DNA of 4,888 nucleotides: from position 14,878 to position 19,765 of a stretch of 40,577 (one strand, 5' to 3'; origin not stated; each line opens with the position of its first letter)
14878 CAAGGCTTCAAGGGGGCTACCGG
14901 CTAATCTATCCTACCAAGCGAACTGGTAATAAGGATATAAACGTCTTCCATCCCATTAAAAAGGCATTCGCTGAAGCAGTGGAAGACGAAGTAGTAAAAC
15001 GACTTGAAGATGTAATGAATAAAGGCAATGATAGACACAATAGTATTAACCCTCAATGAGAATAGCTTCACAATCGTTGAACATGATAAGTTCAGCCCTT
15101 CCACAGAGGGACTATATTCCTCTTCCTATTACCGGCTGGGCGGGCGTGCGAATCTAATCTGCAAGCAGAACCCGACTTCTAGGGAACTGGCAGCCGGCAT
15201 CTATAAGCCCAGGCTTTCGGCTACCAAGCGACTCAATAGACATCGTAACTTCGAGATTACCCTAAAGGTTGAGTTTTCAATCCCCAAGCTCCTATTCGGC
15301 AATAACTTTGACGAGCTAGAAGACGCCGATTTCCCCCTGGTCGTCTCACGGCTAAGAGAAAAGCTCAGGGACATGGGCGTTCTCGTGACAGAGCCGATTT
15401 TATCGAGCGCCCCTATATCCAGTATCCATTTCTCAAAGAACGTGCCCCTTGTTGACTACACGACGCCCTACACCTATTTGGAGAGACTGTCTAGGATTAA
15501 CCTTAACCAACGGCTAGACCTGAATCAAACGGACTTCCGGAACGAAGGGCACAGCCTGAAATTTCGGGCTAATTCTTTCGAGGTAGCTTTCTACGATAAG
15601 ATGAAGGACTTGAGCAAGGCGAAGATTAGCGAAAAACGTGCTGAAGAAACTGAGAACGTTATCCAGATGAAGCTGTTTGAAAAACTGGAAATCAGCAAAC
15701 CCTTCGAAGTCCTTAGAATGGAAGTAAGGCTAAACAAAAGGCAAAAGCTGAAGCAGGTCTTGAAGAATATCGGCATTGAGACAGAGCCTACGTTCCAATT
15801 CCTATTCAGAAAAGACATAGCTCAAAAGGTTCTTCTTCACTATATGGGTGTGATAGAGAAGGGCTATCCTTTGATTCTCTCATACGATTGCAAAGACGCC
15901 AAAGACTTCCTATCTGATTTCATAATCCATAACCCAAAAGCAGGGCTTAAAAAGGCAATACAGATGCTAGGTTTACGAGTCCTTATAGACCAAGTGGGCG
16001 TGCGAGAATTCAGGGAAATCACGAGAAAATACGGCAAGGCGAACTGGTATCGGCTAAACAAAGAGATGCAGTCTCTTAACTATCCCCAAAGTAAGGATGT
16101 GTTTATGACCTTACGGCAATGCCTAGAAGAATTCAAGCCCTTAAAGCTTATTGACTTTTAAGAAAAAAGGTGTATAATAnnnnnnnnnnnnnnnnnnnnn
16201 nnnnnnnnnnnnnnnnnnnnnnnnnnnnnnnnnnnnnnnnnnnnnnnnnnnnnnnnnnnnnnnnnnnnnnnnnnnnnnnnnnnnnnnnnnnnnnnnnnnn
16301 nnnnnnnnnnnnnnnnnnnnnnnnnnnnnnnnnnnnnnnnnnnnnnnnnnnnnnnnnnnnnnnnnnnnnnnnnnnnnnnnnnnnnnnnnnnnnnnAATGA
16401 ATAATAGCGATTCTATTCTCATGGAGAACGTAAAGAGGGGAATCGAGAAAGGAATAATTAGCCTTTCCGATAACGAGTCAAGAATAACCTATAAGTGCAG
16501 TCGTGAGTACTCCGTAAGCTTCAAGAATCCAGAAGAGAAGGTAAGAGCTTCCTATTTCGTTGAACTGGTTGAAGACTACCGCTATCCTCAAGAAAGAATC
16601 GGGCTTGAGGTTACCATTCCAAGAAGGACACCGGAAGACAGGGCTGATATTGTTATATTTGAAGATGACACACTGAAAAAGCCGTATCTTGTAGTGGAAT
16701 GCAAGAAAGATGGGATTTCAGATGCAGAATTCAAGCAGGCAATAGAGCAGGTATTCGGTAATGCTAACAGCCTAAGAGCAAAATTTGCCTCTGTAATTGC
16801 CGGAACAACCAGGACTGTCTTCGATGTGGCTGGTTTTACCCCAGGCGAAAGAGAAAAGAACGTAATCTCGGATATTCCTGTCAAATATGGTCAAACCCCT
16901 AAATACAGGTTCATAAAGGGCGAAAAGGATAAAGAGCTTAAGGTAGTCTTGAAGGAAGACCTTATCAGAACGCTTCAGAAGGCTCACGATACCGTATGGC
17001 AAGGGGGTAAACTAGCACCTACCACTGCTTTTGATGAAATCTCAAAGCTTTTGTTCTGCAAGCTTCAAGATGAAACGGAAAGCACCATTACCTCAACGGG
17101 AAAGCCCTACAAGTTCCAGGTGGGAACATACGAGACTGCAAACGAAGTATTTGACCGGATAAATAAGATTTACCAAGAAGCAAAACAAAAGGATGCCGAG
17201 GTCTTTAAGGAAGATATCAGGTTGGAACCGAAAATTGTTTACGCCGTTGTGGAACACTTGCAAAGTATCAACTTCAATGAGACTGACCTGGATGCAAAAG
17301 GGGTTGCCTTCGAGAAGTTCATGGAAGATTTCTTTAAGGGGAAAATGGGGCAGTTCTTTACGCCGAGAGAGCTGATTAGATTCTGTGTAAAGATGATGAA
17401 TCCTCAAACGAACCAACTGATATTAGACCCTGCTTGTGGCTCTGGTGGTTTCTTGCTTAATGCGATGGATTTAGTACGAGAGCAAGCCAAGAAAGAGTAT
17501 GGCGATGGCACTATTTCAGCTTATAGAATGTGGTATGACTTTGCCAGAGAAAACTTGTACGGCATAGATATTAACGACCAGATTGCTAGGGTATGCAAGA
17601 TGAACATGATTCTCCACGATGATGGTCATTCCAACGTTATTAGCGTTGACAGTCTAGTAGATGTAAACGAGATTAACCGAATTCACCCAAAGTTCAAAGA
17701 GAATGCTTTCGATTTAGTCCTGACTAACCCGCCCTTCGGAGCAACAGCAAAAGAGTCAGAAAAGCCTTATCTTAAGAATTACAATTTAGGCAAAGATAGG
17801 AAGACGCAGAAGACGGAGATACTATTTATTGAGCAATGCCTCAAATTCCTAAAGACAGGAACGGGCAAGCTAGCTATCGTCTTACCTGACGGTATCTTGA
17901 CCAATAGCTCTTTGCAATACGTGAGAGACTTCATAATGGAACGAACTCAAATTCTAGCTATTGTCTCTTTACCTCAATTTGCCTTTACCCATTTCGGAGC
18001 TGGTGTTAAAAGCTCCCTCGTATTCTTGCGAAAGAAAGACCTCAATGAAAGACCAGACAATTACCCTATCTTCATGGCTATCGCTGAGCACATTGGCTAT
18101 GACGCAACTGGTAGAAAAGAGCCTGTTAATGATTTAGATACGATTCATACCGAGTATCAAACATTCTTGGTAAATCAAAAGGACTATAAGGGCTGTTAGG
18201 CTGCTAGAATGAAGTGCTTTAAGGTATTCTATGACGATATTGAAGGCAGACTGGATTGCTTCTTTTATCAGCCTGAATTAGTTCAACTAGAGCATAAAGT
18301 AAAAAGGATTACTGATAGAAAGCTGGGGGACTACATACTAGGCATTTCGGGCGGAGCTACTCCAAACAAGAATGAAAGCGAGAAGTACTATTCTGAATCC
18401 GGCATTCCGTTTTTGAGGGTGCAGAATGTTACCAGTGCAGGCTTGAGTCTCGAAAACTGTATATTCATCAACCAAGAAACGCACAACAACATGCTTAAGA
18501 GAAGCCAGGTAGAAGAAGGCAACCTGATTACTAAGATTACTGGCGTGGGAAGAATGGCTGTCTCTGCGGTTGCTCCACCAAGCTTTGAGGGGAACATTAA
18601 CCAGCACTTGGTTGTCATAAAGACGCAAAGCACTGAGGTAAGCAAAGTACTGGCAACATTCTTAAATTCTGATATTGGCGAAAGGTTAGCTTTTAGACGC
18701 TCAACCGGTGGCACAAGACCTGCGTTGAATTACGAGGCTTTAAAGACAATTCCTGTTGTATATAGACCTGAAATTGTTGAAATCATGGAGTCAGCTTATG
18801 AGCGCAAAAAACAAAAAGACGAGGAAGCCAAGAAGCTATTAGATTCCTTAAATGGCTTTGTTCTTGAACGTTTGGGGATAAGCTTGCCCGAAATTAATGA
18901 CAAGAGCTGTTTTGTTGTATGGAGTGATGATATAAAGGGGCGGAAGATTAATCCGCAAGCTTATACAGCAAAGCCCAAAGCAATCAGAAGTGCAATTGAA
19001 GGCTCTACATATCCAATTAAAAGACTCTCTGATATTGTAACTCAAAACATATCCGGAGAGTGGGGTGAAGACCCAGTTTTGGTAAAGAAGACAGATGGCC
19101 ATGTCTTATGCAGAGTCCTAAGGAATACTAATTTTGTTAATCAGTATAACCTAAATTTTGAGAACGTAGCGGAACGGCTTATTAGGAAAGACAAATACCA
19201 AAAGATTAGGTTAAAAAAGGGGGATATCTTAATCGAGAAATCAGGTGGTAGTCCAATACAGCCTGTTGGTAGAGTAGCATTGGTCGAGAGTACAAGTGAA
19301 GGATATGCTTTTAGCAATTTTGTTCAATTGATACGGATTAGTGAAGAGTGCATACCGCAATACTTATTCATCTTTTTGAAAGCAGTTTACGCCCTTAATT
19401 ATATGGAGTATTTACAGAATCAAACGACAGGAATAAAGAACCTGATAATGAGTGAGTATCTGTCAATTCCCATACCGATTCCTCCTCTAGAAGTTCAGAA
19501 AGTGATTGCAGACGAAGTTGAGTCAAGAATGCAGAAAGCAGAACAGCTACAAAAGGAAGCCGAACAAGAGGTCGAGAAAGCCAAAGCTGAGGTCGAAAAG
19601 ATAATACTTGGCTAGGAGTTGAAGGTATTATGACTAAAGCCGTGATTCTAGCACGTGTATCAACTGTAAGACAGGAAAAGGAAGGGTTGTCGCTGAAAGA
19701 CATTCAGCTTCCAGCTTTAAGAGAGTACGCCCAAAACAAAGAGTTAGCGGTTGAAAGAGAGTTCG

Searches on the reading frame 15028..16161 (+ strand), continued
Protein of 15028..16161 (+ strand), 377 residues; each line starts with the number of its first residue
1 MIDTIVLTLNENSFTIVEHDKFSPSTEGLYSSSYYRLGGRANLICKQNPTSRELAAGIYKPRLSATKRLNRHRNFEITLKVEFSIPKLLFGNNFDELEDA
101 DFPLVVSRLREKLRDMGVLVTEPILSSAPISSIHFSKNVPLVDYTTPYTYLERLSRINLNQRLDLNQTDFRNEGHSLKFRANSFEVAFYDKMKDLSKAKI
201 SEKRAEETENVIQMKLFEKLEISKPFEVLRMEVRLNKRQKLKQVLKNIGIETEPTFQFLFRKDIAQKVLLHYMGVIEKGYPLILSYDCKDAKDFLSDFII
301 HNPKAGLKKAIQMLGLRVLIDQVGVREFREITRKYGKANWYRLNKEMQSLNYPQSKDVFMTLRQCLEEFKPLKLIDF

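Call 74: fold_search(model_id=the predicted structure, library=viral)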
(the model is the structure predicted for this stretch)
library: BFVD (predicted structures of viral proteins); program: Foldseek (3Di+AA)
matches with E <= 10: 622; with E <= 0.001: 6
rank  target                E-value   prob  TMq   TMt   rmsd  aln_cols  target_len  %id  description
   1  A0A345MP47            1.6e-08  1.00  0.45  0.45  11.8       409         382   12  (no name in the UniProt tables at hand)
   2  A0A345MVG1            3.7e-08  1.00  0.54  0.55  10.6       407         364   14  (no name in the UniProt tables at hand)
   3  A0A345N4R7            1.1e-07  1.00  0.45  0.44  14.5       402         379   13  (no name in the UniProt tables at hand)
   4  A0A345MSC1            3.7e-06  1.00  0.43  0.49   8.7       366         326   12  (no name in the UniProt tables at hand)
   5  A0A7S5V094            4.3e-05  0.95  0.26  0.22  18.4       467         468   11  (no name in the UniProt tables at hand)
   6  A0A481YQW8            1.8e-04  0.97  0.25  0.10  17.6       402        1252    9  Early transcription factor large subunit-like protein [Marseillevirus LCMAC101]
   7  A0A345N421            1.1e-03  0.96  0.26  0.32  22.1       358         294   10  (no name in the UniProt tables at hand)
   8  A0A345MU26            1.1e-03  0.72  0.23  0.23  22.4       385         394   10  (no name in the UniProt tables at hand)
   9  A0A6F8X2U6            3.2e-03  0.85  0.26  0.12  12.5       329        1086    7  Early transcription factor large subunit-like protein [Lymphocystis disease virus 2]
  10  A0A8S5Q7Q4            6.4e-03  0.54  0.23  0.22  23.5       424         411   10  GST REP [Inoviridae sp. ctsTh7]
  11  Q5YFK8                8.5e-03  0.60  0.24  0.10  15.9       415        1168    9  Uncharacterized protein [Singapore grouper iridovirus]
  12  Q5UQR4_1              1.5e-02  0.21  0.21  0.12  21.2       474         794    9  Uncharacterized protein R327 [Acanthamoeba polyphaga mimivirus]
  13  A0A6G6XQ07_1          1.5e-02  0.20  0.17  0.11  19.8       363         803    6  (no name in the UniProt tables at hand)
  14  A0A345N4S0            1.6e-02  0.44  0.27  0.27  22.1       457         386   11  (no name in the UniProt tables at hand)
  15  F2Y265                1.8e-02  0.28  0.18  0.10  19.4       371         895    7  (no name in the UniProt tables at hand)
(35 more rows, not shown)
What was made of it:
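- It also matches, weakly, an Inoviridae protein named 'GST REP' (call 74).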

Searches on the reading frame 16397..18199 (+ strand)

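Call 10: search_protein_families(library=pfam, proteins=[window:16397-18199:+], max_evalue=0.01)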
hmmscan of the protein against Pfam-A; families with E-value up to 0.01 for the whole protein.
window:16397-18199:+ (600 aa): 6 families
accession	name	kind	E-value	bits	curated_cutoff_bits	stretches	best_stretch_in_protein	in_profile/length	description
PF02384.22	N6_Mtase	-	8.5e-43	147.3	20.4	1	299-574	4-257/311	N-6 DNA Methylase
PF07669.17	Eco57I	-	7.3e-17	62.4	25.3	1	385-525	1-165/171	Eco57I restriction-modification methylase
PF13588.12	HSDR_N_2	-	6.8e-16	58.8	25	1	45-161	1-110/110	Type I restriction enzyme R protein N terminus (HSDR_N)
PF01170.24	UPF0020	-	3.4e-10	40.4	22.3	1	331-455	21-139/197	RMKL-like, methyltransferase domain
PF20473.4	MmeI_Mtase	-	7.7e-06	25.7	27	1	339-408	20-86/259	MmeI, DNA-methyltransferase domain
PF01555.25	N6_N4_Mtase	-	0.00036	21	26.7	1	322-399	166-218/221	DNA methylase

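Call 15: search_protein_families(library=padloc, proteins=[window:16397-18199:+], max_evalue=0.01)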
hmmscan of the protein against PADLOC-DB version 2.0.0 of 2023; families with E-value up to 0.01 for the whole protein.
window:16397-18199:+ (600 aa): 81 families (the best 25 are shown)
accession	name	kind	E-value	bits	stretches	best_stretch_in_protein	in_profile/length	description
PDLC03030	MTase_I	-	5.1e-140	466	2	4-464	9-480/670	Type I methyltransferase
PDLC03018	MTase_I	-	2.6e-86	288.7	3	43-367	22-356/749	Type I methyltransferase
PDLC03318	MTase_II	-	1.1e-74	250.1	1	150-573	166-658/723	Type II methyltransferase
PDLC03034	MTase_I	-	2.7e-71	238.7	2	16-420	27-434/672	Type I methyltransferase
PDLC03218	MTase_II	-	6.1e-71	237.6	1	207-593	143-529/532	Type II methyltransferase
PDLC03021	MTase_I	-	6e-63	211.4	1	248-580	87-408/491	Type I methyltransferase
PDLC04134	mad2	-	1.1e-47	161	1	46-583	5-480/492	mads_2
PDLC03026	MTase_I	-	1.8e-46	157.3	1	212-552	28-361/487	Type I methyltransferase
PDLC03317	MTase_II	-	6.1e-42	141.9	1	182-581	159-565/831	Type II methyltransferase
PDLC03357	MTase_II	-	2.4e-40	136.5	1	188-584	3-373/620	Type II methyltransferase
PDLC03025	MTase_I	-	3.4e-37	126.4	1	277-547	118-372/569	Type I methyltransferase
PDLC03624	REase_MTase_IIG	-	1.1e-33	114.2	1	280-552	380-653/1271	Type IIG restriction enzyme-methyltransferase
PDLC03031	MTase_I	-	6.1e-29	98.8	1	245-547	112-404/834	Type I methyltransferase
PDLC03036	MTase_I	-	2.2e-27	93.7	1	316-552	213-437/635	Type I methyltransferase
PDLC03311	MTase_II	-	3.9e-27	93.1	1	316-546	15-208/464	Type II methyltransferase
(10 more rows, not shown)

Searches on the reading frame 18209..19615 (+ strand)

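Call 10: search_protein_families(library=pfam, proteins=[window:18209-19615:+], max_evalue=0.01)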
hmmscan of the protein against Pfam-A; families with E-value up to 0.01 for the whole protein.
window:18209-19615:+ (468 aa): 1 family
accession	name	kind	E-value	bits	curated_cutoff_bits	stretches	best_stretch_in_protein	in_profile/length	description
PF01420.25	Methylase_S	-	1.1e-15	58.7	22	1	327-456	49-167/168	Type I restriction modification DNA specificity domain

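Call 15: search_protein_families(library=padloc, proteins=[window:18209-19615:+], max_evalue=0.01)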
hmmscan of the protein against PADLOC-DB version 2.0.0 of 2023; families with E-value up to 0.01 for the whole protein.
window:18209-19615:+ (468 aa): 100 families (the best 25 are shown)
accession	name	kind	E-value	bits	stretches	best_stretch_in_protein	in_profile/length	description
PDLC03143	Specificity_I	-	1.1e-52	177.5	1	182-467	181-470/471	Type I specificity subunit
PDLC03179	Specificity_I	-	6.9e-33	112.4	2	294-453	421-571/589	Type I specificity subunit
PDLC03100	Specificity_I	-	4.2e-32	110.1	2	253-462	180-383/392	Type I specificity subunit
PDLC03107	Specificity_I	-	2e-30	104.2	2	294-453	218-375/392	Type I specificity subunit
PDLC03095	Specificity_I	-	7.6e-30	102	1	40-466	52-460/473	Type I specificity subunit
PDLC03105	Specificity_I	-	1.4e-29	101.8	2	303-459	270-420/448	Type I specificity subunit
PDLC03169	Specificity_I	-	1.5e-29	101.7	2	269-464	222-405/461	Type I specificity subunit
PDLC03148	Specificity_I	-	2.1e-29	100.6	1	84-467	72-449/453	Type I specificity subunit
PDLC03189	Specificity_I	-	3.4e-28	96.7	2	292-465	242-408/459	Type I specificity subunit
PDLC03109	Specificity_I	-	1.1e-27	94.8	2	304-462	327-485/591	Type I specificity subunit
PDLC03072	Specificity_I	-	9.6e-27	92.1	2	301-457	267-420/448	Type I specificity subunit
PDLC04137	mad5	-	1.1e-25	88.7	1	332-454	61-176/392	mads_5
PDLC03120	Specificity_I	-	1.7e-25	88.2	2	6-210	239-434/515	Type I specificity subunit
PDLC03086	Specificity_I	-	6.3e-25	86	2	49-185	22-157/458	Type I specificity subunit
PDLC03069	Specificity_I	-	8.4e-25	85.7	2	291-452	212-368/387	Type I specificity subunit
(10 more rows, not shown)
